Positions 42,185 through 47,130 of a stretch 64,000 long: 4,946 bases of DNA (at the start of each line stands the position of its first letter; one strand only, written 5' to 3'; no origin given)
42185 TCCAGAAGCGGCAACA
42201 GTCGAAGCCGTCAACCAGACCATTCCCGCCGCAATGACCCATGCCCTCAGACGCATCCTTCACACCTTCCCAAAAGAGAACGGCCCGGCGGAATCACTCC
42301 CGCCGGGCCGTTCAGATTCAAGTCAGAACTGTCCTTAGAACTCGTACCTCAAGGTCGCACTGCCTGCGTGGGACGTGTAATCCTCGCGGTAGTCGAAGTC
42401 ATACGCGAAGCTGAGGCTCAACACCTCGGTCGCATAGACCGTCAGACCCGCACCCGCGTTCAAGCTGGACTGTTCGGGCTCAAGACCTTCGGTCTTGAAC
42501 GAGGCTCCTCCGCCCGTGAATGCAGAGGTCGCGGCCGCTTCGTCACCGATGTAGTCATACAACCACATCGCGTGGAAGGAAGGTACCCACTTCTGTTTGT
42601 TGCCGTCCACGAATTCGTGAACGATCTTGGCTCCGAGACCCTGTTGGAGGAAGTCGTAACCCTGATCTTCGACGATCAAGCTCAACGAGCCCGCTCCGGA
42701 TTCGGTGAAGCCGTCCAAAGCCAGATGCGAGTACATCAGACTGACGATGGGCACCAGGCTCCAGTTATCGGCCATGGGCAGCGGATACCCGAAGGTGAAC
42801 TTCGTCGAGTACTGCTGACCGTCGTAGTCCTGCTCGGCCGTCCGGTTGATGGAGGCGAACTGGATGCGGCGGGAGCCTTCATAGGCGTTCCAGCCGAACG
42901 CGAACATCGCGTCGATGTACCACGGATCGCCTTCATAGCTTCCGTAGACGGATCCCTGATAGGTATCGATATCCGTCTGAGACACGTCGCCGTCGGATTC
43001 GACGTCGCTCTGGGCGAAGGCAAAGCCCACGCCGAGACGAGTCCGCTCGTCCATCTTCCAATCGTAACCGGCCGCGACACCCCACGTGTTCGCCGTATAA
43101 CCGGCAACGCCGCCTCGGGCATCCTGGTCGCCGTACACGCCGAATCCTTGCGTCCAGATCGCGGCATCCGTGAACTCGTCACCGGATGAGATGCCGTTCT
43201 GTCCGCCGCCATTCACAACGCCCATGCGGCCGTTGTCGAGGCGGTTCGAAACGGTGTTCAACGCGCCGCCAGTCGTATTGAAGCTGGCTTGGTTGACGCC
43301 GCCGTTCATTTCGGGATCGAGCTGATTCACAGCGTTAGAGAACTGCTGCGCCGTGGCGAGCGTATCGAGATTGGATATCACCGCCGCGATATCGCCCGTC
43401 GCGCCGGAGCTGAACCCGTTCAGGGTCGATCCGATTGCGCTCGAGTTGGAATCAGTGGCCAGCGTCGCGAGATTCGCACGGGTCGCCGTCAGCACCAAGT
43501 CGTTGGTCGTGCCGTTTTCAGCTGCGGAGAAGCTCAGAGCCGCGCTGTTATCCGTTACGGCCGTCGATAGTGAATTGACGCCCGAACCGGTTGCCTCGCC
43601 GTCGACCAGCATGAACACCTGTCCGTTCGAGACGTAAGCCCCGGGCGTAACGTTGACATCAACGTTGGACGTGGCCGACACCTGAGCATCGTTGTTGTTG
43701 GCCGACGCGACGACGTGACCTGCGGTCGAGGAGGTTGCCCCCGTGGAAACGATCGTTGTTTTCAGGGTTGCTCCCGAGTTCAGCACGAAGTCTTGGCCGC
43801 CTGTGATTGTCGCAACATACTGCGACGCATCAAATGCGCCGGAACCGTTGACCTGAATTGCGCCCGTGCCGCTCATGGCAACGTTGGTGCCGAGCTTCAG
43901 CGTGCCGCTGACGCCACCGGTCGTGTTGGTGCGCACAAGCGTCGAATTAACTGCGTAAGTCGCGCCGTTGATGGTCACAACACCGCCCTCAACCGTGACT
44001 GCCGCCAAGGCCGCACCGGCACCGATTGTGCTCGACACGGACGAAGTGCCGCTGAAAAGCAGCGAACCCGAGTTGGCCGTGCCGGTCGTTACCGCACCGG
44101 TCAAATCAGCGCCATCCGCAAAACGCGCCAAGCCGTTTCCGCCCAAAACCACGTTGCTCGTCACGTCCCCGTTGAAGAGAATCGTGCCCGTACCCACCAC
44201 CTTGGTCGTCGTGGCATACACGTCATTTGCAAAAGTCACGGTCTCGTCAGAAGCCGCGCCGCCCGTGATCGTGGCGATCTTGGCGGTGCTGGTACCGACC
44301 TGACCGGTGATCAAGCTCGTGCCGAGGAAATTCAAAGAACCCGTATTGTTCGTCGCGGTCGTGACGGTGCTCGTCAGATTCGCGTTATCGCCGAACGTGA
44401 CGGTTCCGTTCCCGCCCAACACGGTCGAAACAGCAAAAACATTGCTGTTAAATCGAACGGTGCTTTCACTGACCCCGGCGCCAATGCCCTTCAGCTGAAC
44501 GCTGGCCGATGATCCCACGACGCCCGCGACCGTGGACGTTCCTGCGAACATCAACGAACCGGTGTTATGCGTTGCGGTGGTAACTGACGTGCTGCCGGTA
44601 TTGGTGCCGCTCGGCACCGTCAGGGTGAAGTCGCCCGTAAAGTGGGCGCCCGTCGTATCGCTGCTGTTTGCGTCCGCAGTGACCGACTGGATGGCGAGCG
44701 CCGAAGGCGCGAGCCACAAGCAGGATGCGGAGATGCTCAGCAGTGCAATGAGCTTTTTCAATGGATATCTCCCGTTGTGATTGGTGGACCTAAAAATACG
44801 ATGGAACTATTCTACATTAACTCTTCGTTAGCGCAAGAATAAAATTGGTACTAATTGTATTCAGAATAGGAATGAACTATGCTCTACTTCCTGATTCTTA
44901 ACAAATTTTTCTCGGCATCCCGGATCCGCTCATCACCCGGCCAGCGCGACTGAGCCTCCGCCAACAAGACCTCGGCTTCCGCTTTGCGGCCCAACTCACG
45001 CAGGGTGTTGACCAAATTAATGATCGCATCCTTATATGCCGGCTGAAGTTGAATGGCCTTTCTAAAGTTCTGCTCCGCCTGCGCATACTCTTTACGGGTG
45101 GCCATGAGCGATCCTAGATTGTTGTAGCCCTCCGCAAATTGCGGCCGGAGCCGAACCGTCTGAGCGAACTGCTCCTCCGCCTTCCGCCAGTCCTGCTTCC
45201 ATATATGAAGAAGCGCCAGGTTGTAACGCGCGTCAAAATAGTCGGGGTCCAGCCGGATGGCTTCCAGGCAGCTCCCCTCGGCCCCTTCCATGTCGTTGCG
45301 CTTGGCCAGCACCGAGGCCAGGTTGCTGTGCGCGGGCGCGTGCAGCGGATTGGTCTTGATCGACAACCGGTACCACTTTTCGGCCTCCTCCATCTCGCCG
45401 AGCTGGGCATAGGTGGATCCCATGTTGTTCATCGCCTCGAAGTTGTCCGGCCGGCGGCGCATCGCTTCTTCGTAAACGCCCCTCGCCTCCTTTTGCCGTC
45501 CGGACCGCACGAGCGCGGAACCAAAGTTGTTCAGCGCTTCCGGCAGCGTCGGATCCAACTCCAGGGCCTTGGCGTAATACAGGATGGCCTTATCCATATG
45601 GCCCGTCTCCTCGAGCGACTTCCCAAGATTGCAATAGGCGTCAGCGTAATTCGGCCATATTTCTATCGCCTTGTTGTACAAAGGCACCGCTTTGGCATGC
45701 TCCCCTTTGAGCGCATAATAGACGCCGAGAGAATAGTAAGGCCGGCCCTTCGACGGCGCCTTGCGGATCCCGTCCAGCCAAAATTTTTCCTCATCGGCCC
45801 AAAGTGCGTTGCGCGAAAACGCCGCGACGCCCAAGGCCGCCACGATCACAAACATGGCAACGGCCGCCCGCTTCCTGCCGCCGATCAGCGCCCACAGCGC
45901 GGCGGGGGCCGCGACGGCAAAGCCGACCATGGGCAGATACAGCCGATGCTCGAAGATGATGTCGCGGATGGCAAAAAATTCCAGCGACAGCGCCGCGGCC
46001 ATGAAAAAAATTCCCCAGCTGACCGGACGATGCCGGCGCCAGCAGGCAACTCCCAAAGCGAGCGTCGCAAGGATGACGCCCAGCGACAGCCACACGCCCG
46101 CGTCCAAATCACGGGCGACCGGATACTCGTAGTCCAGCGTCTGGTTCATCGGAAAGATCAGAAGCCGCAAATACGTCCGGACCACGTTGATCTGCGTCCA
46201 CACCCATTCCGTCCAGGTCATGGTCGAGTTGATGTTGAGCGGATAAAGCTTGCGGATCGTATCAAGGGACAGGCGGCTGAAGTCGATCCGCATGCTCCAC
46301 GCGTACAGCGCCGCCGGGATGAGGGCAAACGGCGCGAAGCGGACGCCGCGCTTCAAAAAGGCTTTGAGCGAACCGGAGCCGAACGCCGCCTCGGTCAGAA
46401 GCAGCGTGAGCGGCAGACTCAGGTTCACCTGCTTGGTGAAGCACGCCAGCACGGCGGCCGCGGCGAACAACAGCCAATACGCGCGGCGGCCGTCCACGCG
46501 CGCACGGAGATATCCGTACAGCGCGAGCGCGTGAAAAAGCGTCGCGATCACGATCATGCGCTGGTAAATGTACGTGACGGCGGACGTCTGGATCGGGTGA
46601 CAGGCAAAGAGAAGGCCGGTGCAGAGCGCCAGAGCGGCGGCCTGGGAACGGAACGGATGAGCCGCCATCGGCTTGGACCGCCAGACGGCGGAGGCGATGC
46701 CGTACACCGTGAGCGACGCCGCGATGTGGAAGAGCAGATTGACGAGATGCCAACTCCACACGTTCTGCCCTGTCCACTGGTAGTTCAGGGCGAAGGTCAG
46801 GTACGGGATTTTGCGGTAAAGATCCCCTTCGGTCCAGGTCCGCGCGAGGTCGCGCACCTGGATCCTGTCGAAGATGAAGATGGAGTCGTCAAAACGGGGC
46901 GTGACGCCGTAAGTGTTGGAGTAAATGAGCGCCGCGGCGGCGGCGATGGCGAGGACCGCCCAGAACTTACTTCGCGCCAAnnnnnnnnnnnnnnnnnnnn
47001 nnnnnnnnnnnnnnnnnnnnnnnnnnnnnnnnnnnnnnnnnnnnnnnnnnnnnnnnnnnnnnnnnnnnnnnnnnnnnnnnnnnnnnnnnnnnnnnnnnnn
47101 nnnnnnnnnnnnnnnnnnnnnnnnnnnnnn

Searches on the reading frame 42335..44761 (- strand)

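Call 20: search_protein_families(library=pfam, max_evalue=0.00001, proteins=[window:42335-44761:-])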
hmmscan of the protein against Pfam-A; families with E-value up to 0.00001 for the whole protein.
window:42335-44761:- (808 aa): 1 family
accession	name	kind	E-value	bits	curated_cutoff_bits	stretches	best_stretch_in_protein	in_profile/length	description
PF03797.25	Autotransporter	-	1.4e-62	212.2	26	1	535-788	1-255/255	Autotransporter beta-domain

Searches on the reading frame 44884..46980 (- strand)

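Call 20: search_protein_families(library=pfam, max_evalue=0.00001, proteins=[window:44884-46980:-])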
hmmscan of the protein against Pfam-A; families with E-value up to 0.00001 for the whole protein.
window:44884-46980:- (698 aa): 19 families
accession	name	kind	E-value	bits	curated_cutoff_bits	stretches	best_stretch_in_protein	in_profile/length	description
PF00515.34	TPR_1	-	5.9e-41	137.1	27.8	2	446-478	1-33/34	Tetratricopeptide repeat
PF13431.12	TPR_17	-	2.1e-38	127.8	24.4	0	434-466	1-33/34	Tetratricopeptide repeat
PF07719.23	TPR_2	-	2.8e-38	127.3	27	1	446-478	1-33/34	Tetratricopeptide repeat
PF13181.12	TPR_8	-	4.1e-35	117.4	25.7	1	446-478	1-33/34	Tetratricopeptide repeat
PF13414.12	TPR_11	-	3.6e-32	110.2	26.8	1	422-460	4-42/42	TPR repeat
PF14559.12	TPR_19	-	1.7e-28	99.2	25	2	630-689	5-64/68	Tetratricopeptide repeat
PF13424.12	TPR_12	-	3.4e-26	91.7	30.1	1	415-476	6-75/77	Tetratricopeptide repeat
PF13428.12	TPR_14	-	8.7e-24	82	23.5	0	415-454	4-43/44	Tetratricopeptide repeat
PF13432.12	TPR_16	-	3.6e-22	78.9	32.7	1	486-541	3-58/65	Tetratricopeptide repeat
PF13374.12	TPR_10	-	8.2e-22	76.9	27.5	0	516-542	4-30/42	Tetratricopeptide repeat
PF13176.12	TPR_7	-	3e-19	67.8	27.9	0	516-547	1-34/36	Tetratricopeptide repeat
PF23914.1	TPR_CcmH_CycH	-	2.1e-13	50.8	42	1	444-538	48-145/158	Cytochrome c-type biogenesis protein H TPR domain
PF13174.12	TPR_6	-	8.7e-10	39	26.3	0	583-613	1-31/33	Tetratricopeptide repeat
PF25064.1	ARM_TT21_5th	-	1.2e-08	35.7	27.8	0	624-680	9-65/117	TT21 fifth ARM repeats domain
PF24575.1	TPR_Slam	-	7.9e-07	29.9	35.2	0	524-568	57-101/104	Surface lipoprotein assembly modifier, N-terminal TPR repeats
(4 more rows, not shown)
